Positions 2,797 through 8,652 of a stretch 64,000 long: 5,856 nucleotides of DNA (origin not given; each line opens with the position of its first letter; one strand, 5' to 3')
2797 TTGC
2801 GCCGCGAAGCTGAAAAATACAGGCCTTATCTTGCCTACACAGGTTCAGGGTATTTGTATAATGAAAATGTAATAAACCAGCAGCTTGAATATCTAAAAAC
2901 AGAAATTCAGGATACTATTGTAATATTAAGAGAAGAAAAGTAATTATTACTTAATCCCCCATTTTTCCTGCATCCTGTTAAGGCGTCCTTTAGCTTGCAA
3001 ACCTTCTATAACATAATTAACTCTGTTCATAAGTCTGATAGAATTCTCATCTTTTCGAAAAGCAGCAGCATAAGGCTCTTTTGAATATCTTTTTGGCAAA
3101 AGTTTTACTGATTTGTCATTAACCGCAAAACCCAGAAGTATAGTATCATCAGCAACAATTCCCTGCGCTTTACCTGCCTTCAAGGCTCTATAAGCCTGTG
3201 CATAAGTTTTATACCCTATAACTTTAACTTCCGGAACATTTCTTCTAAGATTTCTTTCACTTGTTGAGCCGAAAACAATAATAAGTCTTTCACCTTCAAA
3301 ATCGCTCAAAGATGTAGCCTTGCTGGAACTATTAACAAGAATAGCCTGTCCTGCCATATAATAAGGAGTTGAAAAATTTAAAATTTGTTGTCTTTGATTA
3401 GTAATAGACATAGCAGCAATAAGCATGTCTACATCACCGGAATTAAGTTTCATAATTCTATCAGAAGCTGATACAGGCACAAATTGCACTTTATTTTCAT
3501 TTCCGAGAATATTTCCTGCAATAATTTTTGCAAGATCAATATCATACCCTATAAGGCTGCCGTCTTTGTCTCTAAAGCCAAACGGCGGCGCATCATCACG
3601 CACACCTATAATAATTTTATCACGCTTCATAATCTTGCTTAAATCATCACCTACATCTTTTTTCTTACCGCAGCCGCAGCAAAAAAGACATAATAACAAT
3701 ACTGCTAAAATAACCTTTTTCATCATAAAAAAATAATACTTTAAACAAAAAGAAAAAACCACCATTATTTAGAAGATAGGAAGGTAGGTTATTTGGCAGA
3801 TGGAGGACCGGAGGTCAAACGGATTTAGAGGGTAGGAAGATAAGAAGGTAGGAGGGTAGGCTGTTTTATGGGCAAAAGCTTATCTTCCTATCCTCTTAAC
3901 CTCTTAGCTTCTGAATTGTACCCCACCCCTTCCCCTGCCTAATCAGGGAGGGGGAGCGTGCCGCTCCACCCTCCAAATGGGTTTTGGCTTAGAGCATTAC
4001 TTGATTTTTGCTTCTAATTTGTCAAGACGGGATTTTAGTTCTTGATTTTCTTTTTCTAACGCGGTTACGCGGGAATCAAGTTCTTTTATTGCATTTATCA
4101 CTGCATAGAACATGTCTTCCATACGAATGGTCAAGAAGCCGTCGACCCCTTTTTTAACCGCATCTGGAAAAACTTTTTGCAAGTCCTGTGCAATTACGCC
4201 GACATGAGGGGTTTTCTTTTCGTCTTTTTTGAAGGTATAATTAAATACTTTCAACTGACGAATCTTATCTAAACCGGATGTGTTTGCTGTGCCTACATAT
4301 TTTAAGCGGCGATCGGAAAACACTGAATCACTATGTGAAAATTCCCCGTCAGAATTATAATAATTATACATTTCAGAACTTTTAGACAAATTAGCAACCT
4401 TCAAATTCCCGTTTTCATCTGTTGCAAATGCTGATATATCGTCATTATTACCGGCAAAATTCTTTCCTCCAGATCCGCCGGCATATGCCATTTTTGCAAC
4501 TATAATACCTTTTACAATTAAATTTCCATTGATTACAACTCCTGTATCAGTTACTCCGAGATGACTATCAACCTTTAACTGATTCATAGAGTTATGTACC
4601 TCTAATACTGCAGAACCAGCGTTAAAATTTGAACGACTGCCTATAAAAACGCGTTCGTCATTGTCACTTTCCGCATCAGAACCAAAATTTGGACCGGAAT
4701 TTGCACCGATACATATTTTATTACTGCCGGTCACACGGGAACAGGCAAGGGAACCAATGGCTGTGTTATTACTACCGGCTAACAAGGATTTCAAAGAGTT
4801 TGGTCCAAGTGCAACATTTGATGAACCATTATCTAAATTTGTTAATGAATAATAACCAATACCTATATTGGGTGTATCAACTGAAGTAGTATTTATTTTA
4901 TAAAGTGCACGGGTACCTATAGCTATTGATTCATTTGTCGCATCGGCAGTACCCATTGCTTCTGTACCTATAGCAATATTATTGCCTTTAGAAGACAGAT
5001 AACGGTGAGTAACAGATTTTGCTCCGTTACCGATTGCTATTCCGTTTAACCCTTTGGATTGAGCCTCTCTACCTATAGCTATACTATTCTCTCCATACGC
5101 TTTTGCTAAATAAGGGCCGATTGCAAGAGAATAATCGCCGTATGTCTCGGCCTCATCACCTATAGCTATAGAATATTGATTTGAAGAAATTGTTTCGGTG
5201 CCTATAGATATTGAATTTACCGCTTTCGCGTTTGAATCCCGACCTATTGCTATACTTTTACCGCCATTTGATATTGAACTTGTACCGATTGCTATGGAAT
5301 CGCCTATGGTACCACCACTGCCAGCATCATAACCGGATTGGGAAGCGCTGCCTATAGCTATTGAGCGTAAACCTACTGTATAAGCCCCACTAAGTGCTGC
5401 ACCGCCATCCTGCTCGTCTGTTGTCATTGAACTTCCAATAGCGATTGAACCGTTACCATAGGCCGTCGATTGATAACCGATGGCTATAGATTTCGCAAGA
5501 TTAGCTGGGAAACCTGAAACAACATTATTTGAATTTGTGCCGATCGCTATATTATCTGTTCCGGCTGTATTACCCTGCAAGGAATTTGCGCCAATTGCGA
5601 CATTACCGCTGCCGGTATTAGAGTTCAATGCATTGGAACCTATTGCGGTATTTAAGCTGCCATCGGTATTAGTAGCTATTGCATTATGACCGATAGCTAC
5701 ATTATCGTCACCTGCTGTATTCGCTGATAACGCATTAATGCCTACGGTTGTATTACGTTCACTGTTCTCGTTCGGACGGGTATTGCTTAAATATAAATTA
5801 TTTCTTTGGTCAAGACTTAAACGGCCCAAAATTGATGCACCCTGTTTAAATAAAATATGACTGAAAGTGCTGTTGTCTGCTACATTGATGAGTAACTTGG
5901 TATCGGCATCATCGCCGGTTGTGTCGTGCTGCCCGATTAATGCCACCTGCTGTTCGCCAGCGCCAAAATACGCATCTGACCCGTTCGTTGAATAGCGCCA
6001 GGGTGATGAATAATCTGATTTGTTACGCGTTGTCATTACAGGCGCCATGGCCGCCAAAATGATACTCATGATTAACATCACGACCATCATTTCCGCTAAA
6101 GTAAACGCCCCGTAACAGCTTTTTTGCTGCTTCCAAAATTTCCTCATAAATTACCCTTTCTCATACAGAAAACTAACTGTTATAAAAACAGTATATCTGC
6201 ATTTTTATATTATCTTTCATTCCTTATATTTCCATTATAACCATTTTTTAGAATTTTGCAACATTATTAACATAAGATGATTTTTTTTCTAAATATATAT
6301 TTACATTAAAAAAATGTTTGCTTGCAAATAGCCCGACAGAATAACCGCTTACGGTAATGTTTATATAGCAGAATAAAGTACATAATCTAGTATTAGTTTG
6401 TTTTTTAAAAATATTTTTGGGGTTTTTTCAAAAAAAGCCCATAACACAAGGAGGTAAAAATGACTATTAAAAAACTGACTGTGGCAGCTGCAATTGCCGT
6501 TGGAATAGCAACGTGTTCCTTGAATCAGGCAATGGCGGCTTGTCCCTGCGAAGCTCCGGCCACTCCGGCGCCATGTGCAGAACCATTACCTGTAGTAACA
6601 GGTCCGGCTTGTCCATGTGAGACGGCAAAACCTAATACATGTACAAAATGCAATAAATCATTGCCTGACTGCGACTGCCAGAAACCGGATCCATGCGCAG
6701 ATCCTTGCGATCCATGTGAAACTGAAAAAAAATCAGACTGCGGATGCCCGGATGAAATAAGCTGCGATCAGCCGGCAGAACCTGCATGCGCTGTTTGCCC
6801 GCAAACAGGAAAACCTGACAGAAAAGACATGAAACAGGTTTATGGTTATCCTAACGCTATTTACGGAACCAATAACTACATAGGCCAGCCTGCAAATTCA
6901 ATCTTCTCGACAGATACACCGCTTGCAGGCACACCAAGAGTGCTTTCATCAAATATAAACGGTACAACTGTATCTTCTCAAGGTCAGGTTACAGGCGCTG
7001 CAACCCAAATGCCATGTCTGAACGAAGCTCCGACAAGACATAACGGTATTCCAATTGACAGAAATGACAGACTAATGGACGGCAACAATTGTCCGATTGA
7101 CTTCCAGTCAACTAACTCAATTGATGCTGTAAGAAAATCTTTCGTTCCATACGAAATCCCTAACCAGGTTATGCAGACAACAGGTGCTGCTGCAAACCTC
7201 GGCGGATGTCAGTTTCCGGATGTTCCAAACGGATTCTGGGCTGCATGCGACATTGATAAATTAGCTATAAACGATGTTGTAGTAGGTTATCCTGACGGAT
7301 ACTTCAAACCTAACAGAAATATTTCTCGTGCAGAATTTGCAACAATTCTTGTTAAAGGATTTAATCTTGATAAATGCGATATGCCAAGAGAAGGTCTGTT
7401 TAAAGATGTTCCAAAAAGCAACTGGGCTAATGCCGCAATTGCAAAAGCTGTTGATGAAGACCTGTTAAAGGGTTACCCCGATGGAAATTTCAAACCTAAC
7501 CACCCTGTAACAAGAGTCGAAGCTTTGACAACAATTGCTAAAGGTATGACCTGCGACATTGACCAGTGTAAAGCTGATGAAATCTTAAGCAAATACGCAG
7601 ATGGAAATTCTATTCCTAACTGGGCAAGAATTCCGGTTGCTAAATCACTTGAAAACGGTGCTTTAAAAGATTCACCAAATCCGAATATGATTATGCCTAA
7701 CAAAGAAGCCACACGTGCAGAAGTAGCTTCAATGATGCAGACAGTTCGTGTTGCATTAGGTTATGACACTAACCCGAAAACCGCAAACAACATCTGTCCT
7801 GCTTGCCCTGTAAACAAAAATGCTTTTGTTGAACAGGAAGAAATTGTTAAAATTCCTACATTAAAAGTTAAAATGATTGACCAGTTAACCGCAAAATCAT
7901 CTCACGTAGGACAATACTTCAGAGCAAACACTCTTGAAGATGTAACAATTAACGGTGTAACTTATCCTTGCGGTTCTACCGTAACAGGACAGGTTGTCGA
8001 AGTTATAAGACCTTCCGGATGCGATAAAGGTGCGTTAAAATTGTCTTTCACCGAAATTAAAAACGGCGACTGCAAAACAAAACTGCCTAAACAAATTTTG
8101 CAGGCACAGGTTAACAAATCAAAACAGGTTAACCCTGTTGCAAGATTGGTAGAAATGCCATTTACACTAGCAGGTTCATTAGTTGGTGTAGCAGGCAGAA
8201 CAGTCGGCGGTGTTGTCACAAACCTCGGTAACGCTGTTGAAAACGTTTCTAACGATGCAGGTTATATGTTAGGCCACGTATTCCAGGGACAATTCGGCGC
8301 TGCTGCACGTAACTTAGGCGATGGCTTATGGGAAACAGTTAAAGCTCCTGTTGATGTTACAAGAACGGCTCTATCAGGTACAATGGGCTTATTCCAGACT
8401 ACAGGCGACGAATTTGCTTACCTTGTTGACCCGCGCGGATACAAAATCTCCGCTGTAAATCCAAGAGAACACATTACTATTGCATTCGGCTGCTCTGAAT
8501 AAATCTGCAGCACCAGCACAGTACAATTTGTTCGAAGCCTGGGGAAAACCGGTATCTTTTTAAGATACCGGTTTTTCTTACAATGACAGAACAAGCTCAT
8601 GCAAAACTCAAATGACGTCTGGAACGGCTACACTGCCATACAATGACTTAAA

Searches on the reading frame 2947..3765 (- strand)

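Call 7: search_protein_families(library=pfam, proteins=[window:2947-3765:-], max_evalue=0.001)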
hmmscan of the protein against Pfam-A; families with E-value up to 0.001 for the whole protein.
window:2947-3765:- (272 aa): 2 families
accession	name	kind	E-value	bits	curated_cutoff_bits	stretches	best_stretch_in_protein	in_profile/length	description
PF00497.25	SBP_bac_3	-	1.3e-33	116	26.4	1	51-270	1-130/132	Bacterial extracellular solute-binding proteins, family 3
PF10613.14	Lig_chan-Glu_bd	-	1.6e-06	28.7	30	1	104-146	71-113/115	Ligated ion channel L-glutamate- and glycine-binding site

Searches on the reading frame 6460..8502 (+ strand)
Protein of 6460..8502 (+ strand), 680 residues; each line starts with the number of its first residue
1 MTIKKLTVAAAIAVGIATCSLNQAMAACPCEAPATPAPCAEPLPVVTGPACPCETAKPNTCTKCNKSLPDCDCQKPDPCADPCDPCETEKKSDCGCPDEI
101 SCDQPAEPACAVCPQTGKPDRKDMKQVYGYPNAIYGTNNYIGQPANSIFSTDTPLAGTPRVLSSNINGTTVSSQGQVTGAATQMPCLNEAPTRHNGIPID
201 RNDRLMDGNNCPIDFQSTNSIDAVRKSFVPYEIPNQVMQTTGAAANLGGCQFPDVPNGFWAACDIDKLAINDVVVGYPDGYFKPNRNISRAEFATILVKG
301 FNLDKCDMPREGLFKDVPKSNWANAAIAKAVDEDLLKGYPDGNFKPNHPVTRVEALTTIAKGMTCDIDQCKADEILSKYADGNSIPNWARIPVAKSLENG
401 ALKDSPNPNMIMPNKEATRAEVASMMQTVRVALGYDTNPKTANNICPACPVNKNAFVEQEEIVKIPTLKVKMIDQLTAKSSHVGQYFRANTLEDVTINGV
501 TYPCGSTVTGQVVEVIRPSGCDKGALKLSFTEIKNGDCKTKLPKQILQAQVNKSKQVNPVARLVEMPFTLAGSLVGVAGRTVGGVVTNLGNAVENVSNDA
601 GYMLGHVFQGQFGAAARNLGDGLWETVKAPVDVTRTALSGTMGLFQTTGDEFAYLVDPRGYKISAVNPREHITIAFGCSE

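Call 7: search_protein_families(library=pfam, proteins=[window:6460-8502:+], max_evalue=0.001)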
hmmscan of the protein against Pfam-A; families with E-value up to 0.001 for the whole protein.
window:6460-8502:+ (680 aa): 1 family
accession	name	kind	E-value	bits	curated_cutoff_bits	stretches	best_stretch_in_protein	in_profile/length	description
PF00395.25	SLH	-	7.4e-28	96.7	20.8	2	314-355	2-43/44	S-layer homology domain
